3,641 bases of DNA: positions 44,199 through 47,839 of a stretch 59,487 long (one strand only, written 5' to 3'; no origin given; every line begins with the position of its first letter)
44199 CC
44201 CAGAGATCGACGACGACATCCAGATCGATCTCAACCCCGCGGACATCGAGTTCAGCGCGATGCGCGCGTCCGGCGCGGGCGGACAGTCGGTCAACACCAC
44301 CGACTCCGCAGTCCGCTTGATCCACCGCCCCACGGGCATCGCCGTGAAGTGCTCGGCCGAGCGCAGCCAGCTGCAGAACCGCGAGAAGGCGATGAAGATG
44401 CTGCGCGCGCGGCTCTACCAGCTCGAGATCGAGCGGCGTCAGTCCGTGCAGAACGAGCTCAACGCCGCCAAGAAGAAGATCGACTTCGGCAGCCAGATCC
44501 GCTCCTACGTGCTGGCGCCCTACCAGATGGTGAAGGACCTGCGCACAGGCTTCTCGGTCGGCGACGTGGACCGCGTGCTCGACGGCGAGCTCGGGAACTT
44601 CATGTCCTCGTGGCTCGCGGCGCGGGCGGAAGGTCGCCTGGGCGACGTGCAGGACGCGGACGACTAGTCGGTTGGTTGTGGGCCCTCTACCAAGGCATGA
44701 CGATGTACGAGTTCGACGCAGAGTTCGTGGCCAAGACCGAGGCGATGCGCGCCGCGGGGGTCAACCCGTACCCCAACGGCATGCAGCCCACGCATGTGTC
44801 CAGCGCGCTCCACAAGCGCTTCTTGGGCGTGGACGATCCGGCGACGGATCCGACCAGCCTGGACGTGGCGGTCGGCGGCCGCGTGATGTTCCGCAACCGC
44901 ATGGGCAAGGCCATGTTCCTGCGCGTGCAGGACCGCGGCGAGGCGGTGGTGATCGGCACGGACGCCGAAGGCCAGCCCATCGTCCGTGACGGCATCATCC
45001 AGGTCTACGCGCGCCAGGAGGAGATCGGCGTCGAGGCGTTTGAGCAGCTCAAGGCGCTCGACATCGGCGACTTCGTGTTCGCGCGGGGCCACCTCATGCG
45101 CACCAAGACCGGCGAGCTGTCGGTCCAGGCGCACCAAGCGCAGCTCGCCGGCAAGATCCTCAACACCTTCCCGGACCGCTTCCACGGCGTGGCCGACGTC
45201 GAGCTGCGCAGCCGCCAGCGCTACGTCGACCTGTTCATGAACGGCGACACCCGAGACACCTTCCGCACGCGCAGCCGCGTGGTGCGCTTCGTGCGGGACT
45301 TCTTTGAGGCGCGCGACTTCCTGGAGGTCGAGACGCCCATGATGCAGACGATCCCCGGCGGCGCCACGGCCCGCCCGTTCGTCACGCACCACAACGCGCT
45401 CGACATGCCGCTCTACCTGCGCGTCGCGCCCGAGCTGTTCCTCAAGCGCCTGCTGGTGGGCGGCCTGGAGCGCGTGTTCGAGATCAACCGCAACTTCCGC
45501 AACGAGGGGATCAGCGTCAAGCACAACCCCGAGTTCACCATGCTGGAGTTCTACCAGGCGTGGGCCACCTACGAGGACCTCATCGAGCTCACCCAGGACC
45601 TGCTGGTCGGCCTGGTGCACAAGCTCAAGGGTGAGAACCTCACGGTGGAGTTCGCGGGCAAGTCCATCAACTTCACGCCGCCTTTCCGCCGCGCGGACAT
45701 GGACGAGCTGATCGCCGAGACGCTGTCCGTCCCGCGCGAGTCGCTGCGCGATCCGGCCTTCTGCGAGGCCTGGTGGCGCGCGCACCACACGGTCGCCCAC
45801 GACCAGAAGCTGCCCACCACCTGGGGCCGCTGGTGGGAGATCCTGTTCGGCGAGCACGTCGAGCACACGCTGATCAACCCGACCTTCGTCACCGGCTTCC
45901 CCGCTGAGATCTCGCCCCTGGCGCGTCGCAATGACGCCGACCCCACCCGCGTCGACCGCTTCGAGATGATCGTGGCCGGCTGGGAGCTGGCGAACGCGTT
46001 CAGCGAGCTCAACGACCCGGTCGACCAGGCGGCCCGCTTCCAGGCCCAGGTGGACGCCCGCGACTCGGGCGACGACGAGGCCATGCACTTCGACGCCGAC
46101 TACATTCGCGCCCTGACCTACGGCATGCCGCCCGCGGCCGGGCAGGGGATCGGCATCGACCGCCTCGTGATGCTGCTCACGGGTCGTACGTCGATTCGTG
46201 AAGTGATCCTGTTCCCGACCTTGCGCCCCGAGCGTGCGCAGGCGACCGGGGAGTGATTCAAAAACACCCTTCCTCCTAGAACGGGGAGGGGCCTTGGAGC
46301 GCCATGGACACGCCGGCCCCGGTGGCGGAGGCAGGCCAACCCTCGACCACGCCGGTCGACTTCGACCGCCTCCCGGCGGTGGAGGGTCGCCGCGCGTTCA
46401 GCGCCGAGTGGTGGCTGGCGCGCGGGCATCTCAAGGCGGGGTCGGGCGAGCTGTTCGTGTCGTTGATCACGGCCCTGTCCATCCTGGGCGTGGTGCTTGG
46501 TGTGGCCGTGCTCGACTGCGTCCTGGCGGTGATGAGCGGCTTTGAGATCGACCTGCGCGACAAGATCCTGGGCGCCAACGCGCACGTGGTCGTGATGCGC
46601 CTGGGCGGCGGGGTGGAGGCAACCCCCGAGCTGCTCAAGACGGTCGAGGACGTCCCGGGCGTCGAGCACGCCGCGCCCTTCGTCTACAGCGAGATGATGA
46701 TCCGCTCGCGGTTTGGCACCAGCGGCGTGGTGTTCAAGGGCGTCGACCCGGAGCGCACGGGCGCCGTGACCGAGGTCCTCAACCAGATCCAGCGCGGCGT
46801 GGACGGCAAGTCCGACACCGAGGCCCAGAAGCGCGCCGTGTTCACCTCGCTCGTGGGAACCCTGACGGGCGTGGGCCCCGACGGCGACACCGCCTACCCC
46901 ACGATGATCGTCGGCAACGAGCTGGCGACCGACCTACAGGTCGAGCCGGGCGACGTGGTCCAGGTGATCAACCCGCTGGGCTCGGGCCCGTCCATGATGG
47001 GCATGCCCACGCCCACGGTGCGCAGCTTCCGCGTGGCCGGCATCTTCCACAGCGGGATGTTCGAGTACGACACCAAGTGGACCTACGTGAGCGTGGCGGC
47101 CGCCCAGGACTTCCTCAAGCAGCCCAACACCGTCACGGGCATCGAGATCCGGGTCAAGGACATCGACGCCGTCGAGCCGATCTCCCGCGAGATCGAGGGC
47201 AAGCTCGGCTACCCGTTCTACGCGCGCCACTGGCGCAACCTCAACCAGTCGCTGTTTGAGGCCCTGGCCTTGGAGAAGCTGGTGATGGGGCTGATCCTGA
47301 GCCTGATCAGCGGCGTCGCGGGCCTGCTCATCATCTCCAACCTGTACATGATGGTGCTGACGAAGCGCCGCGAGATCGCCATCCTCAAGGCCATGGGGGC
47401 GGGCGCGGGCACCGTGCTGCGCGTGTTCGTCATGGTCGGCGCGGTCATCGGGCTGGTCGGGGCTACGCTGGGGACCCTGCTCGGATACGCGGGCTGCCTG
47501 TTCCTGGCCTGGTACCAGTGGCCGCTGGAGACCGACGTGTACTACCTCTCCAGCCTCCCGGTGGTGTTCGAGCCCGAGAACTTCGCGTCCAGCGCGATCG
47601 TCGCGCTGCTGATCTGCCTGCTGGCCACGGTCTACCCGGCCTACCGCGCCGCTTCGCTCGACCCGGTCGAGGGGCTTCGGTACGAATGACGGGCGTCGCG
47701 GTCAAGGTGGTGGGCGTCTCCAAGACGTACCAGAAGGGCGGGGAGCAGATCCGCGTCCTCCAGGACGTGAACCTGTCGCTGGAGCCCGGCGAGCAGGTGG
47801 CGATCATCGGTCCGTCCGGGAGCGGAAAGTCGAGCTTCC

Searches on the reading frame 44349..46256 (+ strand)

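Call 68: search_protein_families(library=pfam, proteins=[window:44349-46256:+], max_evalue=0.0001)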
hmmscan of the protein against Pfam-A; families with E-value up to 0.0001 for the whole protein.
window:44349-46256:+ (635 aa): 2 families
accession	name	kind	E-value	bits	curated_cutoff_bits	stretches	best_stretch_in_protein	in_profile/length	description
PF00152.25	tRNA-synt_2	-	2.3e-87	293.4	25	1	284-625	2-307/308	tRNA synthetases class II (D, K and N)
PF01336.31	tRNA_anti-codon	-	5.4e-08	33.1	27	1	214-265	26-73/75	OB-fold nucleic acid binding domain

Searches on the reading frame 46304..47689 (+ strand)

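Call 68: search_protein_families(library=pfam, proteins=[window:46304-47689:+], max_evalue=0.0001)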
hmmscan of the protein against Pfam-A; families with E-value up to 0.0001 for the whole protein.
window:46304-47689:+ (461 aa): 2 families
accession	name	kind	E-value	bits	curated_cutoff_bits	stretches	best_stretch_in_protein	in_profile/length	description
PF02687.27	FtsX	-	6.1e-18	65.4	25.5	1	330-454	2-120/120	FtsX-like permease C-terminal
PF12704.14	MacB_PCD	-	8.2e-16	59.3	27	1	56-298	1-205/207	MacB-like periplasmic core domain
